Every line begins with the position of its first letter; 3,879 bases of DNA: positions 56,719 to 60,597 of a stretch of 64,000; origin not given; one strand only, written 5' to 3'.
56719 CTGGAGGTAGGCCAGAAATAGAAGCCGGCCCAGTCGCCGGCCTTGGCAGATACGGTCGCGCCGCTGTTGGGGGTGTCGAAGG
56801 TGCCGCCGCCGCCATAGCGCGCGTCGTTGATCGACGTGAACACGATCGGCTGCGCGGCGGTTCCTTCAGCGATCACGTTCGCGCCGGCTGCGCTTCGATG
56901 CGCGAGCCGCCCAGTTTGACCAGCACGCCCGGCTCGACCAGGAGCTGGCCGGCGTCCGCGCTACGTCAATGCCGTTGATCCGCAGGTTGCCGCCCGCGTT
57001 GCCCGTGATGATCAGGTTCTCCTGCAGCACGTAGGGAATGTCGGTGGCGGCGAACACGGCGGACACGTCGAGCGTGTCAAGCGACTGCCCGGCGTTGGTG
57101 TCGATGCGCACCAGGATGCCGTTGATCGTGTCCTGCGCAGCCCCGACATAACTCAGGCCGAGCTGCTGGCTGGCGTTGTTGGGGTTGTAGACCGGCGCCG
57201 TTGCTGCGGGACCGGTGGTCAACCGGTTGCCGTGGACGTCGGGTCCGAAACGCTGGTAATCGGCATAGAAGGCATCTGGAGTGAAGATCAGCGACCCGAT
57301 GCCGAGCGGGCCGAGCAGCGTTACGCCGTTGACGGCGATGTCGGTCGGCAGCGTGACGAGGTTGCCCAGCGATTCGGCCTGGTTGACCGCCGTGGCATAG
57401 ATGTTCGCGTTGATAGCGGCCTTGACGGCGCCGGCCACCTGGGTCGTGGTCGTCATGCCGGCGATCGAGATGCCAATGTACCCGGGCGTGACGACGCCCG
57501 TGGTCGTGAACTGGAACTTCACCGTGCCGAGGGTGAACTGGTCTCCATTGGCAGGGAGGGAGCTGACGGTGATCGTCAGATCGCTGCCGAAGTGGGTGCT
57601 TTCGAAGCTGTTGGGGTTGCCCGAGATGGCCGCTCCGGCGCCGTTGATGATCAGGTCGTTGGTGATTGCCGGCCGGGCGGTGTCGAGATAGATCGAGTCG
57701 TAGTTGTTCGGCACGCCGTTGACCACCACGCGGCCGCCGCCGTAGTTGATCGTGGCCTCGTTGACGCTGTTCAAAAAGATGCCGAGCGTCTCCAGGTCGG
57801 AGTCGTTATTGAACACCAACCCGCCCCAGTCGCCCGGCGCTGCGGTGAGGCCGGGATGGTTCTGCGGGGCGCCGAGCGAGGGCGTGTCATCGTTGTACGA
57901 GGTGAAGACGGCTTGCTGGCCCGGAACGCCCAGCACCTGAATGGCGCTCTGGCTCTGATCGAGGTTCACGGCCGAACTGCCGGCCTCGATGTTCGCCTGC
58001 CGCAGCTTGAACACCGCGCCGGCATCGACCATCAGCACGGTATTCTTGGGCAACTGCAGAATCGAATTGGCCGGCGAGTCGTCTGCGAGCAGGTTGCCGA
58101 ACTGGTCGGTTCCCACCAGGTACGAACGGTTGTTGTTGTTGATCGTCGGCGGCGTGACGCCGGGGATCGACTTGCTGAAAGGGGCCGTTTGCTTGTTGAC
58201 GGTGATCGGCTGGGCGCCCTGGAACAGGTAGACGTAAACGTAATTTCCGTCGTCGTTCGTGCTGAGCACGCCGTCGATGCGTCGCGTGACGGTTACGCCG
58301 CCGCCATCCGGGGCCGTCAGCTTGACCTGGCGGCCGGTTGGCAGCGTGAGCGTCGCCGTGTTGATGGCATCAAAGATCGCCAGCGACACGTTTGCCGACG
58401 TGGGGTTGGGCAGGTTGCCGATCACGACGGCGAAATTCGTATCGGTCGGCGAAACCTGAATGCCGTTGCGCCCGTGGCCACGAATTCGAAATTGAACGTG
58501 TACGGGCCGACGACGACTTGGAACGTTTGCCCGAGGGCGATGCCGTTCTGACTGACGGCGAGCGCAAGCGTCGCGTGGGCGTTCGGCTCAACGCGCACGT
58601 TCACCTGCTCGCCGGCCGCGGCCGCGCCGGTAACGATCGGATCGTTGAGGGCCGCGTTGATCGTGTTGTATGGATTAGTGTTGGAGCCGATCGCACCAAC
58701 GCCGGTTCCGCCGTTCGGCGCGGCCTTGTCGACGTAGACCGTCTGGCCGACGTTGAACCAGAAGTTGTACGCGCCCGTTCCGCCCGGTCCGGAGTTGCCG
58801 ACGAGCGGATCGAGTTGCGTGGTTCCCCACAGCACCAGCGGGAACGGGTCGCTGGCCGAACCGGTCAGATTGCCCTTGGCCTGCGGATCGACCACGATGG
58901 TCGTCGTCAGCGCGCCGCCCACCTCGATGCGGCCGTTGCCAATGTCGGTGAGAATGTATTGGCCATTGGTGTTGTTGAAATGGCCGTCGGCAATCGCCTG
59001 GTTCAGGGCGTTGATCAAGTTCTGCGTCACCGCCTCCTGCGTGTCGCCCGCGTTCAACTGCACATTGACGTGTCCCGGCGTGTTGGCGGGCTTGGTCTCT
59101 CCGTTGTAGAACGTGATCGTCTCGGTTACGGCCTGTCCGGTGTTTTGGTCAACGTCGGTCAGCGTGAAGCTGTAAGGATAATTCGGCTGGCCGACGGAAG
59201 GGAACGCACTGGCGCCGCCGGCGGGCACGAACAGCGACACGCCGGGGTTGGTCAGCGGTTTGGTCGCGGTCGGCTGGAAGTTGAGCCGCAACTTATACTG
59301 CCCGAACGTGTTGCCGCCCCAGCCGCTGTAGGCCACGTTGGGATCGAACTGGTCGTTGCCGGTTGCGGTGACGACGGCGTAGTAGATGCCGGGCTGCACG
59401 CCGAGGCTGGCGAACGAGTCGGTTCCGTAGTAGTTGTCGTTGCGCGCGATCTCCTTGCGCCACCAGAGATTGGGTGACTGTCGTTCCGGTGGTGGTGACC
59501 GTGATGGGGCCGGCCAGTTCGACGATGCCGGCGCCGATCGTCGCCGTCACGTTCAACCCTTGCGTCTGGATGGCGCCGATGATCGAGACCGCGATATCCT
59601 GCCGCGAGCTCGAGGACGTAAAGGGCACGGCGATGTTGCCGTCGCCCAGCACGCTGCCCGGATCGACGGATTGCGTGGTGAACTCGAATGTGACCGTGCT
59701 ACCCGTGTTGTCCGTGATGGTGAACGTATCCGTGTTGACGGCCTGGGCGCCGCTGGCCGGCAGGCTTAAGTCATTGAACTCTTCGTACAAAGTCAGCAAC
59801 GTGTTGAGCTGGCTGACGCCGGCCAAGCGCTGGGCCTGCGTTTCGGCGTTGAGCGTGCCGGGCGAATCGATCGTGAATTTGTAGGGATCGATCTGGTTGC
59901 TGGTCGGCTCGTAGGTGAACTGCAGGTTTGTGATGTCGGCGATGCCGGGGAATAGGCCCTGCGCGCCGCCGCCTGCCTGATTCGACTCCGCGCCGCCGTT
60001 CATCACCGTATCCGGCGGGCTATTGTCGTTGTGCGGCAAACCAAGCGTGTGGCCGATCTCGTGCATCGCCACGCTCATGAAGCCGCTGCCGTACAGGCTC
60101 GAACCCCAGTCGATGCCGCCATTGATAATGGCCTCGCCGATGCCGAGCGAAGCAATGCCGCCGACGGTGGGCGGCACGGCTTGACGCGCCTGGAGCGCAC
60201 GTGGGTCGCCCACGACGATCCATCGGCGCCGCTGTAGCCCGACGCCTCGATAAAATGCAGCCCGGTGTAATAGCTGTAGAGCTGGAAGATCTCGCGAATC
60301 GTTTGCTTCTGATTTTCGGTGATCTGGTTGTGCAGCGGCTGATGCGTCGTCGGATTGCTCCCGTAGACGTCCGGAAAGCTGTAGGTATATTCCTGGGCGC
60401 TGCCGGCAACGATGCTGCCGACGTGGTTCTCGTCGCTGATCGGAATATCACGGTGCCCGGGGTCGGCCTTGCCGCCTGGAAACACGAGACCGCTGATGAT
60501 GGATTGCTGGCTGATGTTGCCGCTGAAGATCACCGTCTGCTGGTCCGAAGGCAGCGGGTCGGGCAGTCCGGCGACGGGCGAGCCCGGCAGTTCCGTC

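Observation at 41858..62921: One ~21-kb, ~7,000-codon giant exoprotein gene is hidden behind at least 17 frame breaks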

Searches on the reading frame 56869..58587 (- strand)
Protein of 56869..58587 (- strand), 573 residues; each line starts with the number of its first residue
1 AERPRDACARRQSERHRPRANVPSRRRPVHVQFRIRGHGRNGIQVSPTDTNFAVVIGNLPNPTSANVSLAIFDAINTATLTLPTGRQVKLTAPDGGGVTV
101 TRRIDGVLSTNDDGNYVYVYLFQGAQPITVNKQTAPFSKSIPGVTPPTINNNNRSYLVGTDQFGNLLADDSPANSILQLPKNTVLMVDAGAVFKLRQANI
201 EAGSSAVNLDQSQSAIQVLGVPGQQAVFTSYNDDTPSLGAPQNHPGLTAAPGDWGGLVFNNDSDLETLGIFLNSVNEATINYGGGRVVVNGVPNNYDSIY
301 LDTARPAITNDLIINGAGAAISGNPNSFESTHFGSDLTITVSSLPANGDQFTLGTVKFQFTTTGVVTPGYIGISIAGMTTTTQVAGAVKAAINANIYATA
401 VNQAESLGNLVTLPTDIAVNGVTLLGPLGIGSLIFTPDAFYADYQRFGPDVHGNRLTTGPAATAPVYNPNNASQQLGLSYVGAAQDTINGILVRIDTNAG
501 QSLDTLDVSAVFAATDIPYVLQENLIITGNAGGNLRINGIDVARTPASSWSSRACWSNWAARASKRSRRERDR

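Call 6: search_protein_families(library=pfam, proteins=[window:56869-58587:-], max_evalue=0.01)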
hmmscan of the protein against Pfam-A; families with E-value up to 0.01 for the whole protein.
window:56869-58587:- (573 aa): 0 families

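Call 21: search_protein_families(library=pfam, proteins=[window:56869-58470:-], max_evalue=1)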
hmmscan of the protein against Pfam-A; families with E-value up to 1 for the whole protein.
window:56869-58470:- (534 aa): 1 family
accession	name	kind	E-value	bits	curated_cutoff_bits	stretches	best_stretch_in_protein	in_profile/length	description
PF20855.2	VP1_protrusion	-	0.15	12.4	27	0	468-519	55-106/132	CPV Capsid shell protein VP1, small protrusion domain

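Call 32: search_protein_families(library=ncbifam, proteins=[window:56869-58587:-], max_evalue=0.01)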
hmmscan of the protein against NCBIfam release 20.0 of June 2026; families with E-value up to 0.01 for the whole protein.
window:56869-58587:- (573 aa): 0 families

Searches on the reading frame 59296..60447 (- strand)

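Call 6: search_protein_families(library=pfam, proteins=[window:59296-60447:-], max_evalue=0.01)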
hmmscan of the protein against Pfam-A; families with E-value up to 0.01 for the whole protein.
window:59296-60447:- (384 aa): 5 families
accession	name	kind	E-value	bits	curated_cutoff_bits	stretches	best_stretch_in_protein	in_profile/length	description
PF16313.11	DUF4953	-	3e-05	23.8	24.2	1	118-140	8-30/316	Met-zincin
PF13582.12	Reprolysin_3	-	0.0001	23.3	22.4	1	93-139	75-122/123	Metallo-peptidase family M12B Reprolysin-like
PF00413.30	Peptidase_M10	-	0.0001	22.7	24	1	121-142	106-127/159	Matrixin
PF12044.14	Metallopep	-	0.0041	16.2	27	1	127-142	318-333/427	Putative peptidase family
PF13688.12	Reprolysin_5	-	0.0065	17.2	27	0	124-144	142-162/196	Metallo-peptidase family M12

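Call 32: search_protein_families(library=ncbifam, proteins=[window:59296-60447:-], max_evalue=0.01)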
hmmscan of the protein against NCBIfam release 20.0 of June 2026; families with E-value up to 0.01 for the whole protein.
window:59296-60447:- (384 aa): 3 families
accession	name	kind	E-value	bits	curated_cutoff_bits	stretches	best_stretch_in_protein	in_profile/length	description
NF058673.1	LipAdnlyCyLipJMY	equivalog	0.0017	17.1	800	1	265-313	342-389/449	bifunctional lipase/adenylate cyclase LipJ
NF033823.0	archmetzin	subfamily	0.0024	17.8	145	1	123-143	122-142/170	archaemetzincin family Zn-dependent metalloprotease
NF033628.1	snapalysin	exception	0.0064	16.3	300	0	125-153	150-178/207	snapalysin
